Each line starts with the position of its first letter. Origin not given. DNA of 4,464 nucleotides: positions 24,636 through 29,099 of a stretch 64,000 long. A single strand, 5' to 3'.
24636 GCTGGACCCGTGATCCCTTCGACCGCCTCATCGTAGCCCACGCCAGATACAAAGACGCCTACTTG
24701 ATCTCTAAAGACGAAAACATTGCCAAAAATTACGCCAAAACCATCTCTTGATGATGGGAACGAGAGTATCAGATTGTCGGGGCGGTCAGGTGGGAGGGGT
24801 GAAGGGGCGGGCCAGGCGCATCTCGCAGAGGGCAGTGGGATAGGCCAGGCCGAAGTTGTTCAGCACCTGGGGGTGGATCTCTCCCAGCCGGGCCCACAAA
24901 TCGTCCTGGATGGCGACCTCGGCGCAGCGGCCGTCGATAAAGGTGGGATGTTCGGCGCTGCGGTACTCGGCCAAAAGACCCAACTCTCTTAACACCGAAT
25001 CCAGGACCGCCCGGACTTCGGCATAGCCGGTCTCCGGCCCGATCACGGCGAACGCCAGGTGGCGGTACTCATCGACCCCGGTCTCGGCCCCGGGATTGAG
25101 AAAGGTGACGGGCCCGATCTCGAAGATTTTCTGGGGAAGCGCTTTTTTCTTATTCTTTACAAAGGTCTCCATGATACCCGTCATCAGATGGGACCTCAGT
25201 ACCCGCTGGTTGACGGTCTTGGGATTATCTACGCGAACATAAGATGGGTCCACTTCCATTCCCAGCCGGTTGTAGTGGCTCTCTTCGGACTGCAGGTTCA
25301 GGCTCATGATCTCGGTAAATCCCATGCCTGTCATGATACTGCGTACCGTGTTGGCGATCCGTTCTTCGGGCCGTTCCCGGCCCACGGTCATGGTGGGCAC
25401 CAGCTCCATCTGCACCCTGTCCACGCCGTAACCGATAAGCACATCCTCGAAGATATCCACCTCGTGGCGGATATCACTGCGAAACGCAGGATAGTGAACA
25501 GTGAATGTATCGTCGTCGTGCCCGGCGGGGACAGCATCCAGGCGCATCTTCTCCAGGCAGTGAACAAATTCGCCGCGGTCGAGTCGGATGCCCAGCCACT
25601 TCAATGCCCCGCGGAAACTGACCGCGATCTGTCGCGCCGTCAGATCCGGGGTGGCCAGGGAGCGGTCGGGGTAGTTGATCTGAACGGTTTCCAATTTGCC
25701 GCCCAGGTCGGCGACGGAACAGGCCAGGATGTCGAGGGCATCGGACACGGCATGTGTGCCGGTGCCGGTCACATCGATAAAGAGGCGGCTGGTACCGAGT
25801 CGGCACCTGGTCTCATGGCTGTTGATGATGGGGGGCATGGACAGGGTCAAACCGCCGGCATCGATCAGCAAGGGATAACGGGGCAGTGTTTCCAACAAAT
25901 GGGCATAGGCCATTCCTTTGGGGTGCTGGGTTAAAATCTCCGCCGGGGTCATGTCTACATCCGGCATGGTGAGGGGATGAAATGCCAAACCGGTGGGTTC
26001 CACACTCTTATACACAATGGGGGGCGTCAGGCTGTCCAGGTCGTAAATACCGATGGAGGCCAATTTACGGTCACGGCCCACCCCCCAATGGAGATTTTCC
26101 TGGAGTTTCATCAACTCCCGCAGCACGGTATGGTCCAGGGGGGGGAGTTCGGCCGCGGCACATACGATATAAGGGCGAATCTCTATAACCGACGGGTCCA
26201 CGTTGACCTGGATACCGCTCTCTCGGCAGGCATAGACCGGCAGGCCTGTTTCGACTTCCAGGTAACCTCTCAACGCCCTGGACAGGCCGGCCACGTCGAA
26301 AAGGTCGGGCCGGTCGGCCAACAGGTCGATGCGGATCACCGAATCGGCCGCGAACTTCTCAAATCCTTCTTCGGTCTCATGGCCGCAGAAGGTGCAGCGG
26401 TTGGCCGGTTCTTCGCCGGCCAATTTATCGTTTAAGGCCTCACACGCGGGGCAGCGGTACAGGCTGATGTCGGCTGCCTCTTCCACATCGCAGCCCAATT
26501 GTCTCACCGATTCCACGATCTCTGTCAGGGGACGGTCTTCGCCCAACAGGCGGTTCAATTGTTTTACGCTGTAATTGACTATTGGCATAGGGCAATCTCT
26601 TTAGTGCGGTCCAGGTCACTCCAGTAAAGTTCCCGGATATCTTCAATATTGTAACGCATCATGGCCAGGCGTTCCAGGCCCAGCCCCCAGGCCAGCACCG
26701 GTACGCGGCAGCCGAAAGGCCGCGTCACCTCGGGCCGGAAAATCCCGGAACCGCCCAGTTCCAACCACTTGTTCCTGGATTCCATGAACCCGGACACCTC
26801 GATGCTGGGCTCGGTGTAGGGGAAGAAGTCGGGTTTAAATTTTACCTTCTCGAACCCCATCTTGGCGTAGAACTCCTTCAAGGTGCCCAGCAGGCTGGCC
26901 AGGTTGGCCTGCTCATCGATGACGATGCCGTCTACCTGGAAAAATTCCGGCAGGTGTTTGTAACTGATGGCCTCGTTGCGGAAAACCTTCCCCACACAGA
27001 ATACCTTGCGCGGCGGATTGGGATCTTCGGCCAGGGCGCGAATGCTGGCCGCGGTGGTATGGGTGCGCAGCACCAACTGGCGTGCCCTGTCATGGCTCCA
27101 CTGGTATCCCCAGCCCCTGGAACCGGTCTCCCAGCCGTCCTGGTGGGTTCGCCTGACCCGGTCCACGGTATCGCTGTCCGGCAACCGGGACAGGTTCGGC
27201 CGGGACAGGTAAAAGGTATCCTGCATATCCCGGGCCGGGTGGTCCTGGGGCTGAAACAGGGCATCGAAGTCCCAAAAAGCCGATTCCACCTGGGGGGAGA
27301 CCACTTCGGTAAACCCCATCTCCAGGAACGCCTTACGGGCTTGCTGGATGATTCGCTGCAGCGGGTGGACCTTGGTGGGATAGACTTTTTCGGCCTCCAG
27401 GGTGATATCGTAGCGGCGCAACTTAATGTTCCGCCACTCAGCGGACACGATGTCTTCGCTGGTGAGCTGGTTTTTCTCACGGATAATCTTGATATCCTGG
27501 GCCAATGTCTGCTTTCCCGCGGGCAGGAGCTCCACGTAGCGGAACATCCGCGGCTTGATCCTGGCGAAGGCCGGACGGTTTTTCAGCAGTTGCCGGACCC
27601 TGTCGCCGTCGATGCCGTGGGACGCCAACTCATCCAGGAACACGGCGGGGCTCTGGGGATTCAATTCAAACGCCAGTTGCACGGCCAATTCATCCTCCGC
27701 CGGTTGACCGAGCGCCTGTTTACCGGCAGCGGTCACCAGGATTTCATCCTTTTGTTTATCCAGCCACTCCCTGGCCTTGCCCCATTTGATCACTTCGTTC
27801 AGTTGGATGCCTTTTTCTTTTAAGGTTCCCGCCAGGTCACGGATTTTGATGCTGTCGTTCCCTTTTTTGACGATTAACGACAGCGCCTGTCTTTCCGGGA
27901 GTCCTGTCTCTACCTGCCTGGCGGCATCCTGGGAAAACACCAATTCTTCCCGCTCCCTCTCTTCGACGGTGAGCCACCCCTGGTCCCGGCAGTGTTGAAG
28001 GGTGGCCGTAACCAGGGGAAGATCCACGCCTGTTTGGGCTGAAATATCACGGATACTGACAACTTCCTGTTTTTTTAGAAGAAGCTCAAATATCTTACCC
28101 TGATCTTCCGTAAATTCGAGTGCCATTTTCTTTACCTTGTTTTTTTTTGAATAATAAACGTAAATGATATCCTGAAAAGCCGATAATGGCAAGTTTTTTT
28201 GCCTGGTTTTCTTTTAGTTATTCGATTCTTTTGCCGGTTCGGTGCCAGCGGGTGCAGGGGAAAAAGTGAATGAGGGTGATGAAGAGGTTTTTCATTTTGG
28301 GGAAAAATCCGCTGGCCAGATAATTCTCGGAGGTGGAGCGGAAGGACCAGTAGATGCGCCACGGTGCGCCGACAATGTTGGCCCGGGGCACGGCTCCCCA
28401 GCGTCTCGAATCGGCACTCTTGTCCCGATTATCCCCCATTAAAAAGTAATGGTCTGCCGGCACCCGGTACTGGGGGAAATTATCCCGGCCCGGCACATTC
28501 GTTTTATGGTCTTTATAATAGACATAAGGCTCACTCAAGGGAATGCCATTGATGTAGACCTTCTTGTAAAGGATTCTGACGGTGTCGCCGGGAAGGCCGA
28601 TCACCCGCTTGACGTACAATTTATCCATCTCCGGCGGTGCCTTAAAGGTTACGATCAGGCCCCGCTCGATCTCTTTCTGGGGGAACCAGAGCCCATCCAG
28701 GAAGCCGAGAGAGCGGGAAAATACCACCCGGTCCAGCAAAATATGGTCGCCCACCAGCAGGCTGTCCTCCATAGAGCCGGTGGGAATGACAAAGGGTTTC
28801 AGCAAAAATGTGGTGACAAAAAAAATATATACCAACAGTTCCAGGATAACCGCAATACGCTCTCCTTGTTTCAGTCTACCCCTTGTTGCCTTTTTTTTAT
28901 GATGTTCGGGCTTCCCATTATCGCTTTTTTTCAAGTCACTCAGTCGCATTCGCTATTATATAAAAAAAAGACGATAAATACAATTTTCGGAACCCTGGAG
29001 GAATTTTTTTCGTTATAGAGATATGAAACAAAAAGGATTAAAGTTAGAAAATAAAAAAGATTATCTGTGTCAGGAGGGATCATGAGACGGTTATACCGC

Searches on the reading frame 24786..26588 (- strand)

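Call 59: search_protein_families(library=pfam, proteins=[window:24786-26588:-], max_evalue=0.001)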
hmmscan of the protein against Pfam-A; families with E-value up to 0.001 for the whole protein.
window:24786-26588:- (600 aa): 3 families
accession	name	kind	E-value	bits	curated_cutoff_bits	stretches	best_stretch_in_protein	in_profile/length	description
PF17759.6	tRNA_synthFbeta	-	2.6e-41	141.9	22.4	1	399-592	9-214/214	Phenylalanyl tRNA synthetase beta chain CLM domain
PF03484.21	B5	-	5.1e-19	68.7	28.6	1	328-388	8-66/67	tRNA synthetase B5 domain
PF01409.25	tRNA-synt_2d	-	4.3e-05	23.6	19.8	1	398-545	9-163/246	tRNA synthetases class II core domain (F)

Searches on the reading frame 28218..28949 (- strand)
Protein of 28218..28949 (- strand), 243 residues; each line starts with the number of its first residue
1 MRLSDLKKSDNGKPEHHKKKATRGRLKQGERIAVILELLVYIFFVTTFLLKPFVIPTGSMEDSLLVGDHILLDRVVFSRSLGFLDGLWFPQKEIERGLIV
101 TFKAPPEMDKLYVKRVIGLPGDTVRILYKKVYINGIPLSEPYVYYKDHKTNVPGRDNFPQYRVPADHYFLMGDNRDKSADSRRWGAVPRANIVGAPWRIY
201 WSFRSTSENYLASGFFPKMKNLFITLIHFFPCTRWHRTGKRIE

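Call 27: search_protein_families(library=pfam, proteins=[window:28218-28949:-], max_evalue=0.001)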
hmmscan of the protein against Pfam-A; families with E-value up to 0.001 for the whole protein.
window:28218-28949:- (243 aa): 1 family
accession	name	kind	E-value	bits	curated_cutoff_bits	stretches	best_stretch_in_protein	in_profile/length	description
PF10502.14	Peptidase_S26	-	2.4e-45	155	22.9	1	32-201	5-168/168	Signal peptidase, peptidase S26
